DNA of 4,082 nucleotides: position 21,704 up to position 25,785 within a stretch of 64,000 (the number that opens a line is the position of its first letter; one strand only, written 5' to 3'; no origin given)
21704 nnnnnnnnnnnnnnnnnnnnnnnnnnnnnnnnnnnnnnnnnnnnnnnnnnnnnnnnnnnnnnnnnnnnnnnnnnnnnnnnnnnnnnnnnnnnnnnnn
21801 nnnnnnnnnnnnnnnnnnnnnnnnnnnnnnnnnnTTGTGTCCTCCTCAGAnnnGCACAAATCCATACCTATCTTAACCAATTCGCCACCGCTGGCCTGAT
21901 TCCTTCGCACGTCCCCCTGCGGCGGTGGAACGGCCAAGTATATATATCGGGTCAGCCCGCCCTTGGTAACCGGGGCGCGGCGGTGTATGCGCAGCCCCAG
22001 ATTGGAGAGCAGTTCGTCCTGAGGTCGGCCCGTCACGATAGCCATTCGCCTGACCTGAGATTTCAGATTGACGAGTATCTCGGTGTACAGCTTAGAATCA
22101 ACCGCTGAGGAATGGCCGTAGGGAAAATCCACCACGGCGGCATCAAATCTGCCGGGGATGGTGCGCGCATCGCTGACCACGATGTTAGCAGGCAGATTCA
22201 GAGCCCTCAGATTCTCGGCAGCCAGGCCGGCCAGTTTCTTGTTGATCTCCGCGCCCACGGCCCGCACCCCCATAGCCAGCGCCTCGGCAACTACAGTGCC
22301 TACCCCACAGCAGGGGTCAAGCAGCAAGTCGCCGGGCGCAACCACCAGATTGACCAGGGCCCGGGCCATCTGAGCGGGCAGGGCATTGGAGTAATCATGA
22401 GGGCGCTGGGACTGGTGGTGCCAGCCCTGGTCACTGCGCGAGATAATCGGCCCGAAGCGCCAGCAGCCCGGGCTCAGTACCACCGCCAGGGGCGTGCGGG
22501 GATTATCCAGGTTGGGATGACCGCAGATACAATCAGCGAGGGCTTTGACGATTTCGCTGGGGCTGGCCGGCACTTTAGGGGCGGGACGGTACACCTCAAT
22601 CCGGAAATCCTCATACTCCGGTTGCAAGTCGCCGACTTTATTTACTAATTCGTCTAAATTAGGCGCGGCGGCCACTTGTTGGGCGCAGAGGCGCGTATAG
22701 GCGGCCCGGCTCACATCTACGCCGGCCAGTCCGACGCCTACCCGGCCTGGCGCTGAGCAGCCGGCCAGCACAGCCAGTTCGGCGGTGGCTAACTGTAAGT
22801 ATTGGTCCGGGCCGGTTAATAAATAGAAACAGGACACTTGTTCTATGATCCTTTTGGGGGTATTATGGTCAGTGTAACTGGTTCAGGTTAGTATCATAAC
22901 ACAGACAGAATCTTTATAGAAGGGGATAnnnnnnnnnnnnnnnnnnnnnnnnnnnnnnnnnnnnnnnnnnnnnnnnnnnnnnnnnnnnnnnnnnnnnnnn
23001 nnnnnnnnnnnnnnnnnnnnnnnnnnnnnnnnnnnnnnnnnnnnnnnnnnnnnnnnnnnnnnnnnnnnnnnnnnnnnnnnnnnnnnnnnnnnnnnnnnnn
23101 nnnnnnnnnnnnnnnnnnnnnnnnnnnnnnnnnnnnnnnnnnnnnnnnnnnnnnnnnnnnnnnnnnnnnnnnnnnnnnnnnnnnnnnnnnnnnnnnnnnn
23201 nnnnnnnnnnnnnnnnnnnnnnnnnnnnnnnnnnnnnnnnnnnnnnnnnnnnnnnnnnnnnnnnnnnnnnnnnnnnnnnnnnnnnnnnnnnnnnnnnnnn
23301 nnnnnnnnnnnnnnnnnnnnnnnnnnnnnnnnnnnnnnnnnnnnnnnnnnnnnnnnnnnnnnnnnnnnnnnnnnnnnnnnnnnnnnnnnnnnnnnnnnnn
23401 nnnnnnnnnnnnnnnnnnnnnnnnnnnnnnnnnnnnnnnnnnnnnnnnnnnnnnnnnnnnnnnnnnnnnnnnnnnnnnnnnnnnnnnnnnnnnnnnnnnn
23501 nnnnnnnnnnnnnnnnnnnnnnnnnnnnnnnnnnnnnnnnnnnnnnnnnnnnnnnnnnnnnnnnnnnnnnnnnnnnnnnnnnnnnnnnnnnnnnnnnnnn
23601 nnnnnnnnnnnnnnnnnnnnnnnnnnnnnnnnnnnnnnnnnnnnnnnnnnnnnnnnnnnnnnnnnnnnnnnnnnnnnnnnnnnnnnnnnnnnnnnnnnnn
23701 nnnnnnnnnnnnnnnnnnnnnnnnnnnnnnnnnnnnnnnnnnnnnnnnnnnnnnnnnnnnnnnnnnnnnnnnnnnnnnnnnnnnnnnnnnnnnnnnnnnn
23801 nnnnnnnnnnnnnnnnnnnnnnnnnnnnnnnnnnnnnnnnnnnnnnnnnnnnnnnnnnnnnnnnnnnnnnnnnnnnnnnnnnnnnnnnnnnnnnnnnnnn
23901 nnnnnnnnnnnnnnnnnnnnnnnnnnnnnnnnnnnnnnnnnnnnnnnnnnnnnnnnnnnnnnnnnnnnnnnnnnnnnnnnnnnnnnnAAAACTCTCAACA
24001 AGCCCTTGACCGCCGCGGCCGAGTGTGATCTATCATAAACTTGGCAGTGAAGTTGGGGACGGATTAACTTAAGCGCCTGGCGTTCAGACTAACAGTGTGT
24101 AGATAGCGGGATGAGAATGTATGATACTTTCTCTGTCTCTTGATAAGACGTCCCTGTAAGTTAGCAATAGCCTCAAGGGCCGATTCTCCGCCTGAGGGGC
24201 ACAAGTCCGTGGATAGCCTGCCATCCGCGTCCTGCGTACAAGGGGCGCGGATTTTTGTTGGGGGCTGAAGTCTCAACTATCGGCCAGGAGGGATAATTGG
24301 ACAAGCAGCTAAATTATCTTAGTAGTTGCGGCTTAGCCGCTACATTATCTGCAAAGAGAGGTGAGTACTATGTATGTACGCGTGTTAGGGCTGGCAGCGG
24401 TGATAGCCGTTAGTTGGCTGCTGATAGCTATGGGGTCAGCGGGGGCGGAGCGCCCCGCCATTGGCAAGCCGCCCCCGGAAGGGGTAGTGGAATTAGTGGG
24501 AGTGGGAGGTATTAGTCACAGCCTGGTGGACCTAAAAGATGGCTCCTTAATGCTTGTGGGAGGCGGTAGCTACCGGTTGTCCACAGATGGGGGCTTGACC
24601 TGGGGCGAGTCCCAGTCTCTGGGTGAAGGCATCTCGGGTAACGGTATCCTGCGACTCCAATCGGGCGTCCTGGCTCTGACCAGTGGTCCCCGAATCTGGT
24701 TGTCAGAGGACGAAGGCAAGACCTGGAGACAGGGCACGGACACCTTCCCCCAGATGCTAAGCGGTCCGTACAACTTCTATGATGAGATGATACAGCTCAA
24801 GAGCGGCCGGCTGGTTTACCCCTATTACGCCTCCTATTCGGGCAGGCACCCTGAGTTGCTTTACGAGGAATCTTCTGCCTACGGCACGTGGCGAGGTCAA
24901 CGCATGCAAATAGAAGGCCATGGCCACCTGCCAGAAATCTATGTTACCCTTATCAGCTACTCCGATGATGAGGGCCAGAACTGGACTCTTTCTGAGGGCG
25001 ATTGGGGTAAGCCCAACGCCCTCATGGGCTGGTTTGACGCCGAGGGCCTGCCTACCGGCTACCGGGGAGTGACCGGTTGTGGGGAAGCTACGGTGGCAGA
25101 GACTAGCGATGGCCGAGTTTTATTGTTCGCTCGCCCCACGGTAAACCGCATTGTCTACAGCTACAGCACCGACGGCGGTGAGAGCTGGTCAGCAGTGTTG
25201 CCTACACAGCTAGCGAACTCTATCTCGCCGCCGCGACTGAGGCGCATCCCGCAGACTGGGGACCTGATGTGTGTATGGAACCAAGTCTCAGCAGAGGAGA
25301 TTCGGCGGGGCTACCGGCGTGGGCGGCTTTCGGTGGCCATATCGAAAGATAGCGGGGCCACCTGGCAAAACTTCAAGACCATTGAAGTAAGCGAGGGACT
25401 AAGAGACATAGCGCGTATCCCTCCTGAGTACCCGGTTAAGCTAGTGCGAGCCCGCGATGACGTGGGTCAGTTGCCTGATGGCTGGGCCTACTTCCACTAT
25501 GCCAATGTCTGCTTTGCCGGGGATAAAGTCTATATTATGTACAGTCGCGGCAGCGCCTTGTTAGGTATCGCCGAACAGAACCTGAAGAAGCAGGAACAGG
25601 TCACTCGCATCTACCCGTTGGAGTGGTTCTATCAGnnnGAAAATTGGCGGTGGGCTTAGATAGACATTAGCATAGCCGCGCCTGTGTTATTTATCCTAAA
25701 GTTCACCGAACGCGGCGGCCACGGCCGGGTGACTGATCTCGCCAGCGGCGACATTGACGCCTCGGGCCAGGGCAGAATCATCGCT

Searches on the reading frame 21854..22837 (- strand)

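Call 79: search_protein_families(library=pfam, proteins=[window:21854-22837:-], max_evalue=0.001)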
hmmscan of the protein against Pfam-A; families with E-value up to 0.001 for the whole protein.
window:21854-22837:- (328 aa): 4 families
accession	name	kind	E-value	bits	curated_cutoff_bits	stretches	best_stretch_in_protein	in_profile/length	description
PF01170.24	UPF0020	-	3.7e-12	46.8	22.3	1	144-290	3-186/197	RMKL-like, methyltransferase domain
PF01555.25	N6_N4_Mtase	-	1.4e-09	38.7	26.7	1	141-206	154-219/221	DNA methylase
PF13649.12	Methyltransf_25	-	2.3e-06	28.7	27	1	173-255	2-90/97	Methyltransferase domain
PF02353.26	CMAS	-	0.00033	20.5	27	1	152-235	46-132/273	Mycolic acid cyclopropane synthetase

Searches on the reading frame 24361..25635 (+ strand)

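Call 79: search_protein_families(library=pfam, proteins=[window:24361-25635:+], max_evalue=0.001)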
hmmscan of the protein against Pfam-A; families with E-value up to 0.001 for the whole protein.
window:24361-25635:+ (425 aa): 5 families
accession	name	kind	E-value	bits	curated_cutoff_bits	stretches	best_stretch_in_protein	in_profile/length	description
PF13088.12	BNR_2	-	1.3e-23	84.2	31.4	1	114-352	86-259/277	BNR repeat-like domain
PF02012.26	BNR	-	8.8e-10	37.5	27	0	268-277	2-11/12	BNR/Asp-box repeat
PF13859.12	BNR_3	-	2.5e-06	27.5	27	1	111-282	91-216/308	BNR repeat-like domain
PF15902.12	Sortilin-Vps10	-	8.3e-06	25.3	33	0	73-126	5-61/446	Sortilin, neurotensin receptor 3,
PF03174.19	CHB_HEX_C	-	2.1e-05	24.8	23.6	0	267-288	38-61/76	Chitobiase/beta-hexosaminidase C-terminal domain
